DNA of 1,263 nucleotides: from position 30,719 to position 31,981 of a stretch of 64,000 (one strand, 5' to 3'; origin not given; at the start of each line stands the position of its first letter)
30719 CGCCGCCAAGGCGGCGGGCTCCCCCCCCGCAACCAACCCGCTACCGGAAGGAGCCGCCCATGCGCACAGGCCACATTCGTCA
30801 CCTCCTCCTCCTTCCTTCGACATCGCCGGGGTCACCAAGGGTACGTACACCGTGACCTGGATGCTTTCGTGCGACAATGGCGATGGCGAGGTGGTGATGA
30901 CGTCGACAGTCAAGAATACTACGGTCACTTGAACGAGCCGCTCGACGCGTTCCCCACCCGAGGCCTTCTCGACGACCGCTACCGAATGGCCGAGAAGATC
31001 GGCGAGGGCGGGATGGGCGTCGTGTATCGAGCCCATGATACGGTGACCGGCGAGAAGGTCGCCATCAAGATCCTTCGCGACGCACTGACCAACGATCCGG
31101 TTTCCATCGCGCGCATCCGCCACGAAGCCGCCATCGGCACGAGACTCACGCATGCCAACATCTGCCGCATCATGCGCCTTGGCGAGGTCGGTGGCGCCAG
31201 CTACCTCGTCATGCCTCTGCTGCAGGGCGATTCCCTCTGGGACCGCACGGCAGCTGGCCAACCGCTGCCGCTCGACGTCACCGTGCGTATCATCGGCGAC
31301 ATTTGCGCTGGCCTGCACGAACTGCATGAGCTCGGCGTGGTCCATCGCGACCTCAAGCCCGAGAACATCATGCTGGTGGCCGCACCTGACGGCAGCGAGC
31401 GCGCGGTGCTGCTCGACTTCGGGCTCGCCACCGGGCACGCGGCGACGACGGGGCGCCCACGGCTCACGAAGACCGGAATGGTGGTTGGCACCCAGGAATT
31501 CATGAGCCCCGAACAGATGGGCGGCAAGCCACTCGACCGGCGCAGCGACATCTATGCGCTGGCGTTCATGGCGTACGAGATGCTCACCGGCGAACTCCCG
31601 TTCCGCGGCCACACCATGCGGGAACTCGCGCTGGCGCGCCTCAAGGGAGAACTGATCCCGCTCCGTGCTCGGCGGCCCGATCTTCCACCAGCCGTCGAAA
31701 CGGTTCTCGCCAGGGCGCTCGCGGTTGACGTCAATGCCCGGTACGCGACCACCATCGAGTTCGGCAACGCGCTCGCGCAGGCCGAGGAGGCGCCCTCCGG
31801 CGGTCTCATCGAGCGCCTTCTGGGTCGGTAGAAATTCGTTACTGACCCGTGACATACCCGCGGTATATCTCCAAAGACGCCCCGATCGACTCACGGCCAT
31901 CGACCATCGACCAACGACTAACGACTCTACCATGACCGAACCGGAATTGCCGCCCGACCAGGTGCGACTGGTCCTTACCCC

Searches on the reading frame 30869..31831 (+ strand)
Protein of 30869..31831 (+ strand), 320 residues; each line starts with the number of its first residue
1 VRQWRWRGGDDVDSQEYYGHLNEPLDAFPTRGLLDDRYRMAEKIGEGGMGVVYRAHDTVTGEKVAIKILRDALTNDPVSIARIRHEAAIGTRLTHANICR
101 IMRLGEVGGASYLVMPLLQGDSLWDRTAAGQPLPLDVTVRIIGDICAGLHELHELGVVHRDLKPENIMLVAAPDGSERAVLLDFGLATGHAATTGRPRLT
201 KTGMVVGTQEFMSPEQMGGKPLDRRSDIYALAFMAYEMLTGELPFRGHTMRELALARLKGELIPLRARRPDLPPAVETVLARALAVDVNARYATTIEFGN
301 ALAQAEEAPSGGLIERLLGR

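Call 56: search_protein_families(library=pfam, proteins=[window:30869-31831:+], max_evalue=0.001)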
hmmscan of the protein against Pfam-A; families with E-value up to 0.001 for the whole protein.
window:30869-31831:+ (320 aa): 6 families
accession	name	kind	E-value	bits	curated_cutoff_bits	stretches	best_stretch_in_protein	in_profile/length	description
PF00069.31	Pkinase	-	5.9e-45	154.2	31.7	1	38-293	1-253/263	Protein kinase domain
PF07714.23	PK_Tyr_Ser-Thr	-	1.2e-25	90.8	23.1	1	40-291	3-248/258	Protein tyrosine and serine/threonine kinase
PF17667.7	Pkinase_fungal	-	4e-07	29.5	24.1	1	143-219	293-367/387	Fungal protein kinase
PF01636.29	APH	-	2.9e-06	27.7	23.2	0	155-188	168-198/239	Phosphotransferase enzyme family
PF03109.22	ABC1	-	6.5e-06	25.9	22.9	0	110-188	142-215/244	ABC1 atypical kinase-like domain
PF06293.20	Kdo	-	2.2e-05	24.4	21.3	1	121-185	103-167/207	Lipopolysaccharide kinase (Kdo/WaaP) family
